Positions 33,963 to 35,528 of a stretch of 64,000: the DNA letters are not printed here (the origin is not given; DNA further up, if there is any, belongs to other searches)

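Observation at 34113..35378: Endonuclease Q-like PHP nuclease in a bacterium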

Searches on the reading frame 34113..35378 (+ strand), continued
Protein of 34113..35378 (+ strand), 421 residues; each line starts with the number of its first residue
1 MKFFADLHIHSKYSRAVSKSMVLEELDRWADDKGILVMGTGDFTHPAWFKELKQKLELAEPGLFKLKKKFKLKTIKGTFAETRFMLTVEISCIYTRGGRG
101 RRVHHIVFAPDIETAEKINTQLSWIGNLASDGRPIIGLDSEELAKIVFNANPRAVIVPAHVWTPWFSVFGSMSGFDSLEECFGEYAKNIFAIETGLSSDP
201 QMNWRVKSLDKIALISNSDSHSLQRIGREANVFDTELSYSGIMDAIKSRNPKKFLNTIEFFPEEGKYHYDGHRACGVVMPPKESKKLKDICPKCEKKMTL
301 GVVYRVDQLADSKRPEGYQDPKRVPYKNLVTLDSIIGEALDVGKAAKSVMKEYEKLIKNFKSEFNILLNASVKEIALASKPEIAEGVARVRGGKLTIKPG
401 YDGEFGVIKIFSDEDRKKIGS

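Call 61: get_annotated_region(hit=H1, flank=3000)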
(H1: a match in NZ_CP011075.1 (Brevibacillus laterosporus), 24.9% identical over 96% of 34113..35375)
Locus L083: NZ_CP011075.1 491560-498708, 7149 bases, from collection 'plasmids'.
description: Brevibacillus laterosporus strain B9 plasmid unnamed1, complete sequence
organism: Brevibacillus laterosporus (NCBI taxid 1465)
taxonomy: Bacteria; Bacillota; Bacilli; Bacillales; Paenibacillaceae; Brevibacillus; Brevibacillus laterosporus
host: -; source: Oryza sativa; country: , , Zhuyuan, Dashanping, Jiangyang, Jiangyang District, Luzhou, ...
typing (MOB-suite, as given by PLSDB): non-mobilizable
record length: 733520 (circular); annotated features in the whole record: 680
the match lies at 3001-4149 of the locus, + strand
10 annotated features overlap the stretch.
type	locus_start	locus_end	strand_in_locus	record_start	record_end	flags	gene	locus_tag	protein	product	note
CDS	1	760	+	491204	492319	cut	-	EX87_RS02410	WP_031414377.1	M20/M25/M40 family metallo-hydrolase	-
CDS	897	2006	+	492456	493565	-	-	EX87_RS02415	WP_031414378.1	DUF3866 family protein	-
CDS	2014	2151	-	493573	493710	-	-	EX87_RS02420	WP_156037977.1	Z-ring formation inhibitor MciZ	-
CDS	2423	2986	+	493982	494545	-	-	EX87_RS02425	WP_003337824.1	NUDIX hydrolase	-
CDS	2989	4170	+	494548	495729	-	-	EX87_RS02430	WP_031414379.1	endonuclease Q family protein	-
CDS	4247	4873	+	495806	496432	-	spoIIM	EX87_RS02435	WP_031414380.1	stage II sporulation protein M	GO:0030436 - asexual sporulation [Evidence IEA]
CDS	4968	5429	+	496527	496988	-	-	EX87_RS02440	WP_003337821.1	Fur family transcriptional regulator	GO:0006355 - regulation of DNA-templated transcription [Evidence IEA]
CDS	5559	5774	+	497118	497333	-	-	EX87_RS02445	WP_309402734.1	DUF4227 family protein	-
CDS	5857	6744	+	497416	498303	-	xerD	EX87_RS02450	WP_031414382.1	site-specific tyrosine recombinase XerD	GO:0006310 - DNA recombination [Evidence IEA]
CDS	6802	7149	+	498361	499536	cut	deoB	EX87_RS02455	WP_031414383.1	phosphopentomutase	GO:0006139 - nucleobase-containing compound metabolic process [Evidence IEA]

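Call 66: list_cluster_members(proteins=[P0123, P0125, P0126, P0127, P0129, P0133, P0135, P0137, P0157, P0142])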
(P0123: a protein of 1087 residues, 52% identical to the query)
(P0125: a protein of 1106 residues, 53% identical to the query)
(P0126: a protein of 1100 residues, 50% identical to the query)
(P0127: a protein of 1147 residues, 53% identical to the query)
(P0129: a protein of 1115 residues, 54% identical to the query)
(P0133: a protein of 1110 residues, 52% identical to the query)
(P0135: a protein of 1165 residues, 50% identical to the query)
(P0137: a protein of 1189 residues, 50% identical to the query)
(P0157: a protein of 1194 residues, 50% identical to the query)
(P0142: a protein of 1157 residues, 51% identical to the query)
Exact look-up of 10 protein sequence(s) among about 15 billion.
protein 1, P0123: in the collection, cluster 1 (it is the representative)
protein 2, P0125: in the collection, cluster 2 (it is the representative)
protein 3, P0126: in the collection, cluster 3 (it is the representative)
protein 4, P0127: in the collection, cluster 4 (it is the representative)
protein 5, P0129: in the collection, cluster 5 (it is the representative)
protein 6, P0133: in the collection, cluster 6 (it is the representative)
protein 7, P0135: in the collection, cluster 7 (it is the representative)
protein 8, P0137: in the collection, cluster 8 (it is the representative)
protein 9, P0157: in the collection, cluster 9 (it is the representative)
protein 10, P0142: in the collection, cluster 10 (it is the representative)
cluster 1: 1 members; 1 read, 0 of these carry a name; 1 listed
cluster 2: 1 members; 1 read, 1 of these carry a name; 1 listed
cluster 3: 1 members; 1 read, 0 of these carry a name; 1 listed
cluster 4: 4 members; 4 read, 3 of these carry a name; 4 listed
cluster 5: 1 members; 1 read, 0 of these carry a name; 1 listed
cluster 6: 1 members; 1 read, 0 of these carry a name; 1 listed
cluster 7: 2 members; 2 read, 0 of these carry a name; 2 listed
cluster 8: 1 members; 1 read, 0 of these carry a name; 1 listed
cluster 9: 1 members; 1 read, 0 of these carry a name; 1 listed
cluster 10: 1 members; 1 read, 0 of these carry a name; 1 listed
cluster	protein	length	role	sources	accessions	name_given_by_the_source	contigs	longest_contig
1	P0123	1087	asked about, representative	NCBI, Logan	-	-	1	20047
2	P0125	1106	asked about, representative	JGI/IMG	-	DNA helicase II / ATP-dependent DNA helicase PcrA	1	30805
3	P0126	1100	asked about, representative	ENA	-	-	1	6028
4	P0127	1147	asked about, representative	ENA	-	-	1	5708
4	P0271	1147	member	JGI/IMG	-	DNA helicase-2/ATP-dependent DNA helicase PcrA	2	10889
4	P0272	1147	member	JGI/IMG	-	DNA helicase-2/ATP-dependent DNA helicase PcrA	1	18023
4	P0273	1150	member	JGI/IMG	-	DNA helicase-2/ATP-dependent DNA helicase PcrA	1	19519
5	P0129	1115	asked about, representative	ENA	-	-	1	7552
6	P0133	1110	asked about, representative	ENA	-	-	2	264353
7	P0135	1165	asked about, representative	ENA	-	-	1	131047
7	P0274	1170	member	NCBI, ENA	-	-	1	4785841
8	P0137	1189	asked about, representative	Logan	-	-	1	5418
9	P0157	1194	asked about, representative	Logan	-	-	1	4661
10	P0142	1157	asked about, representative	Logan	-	-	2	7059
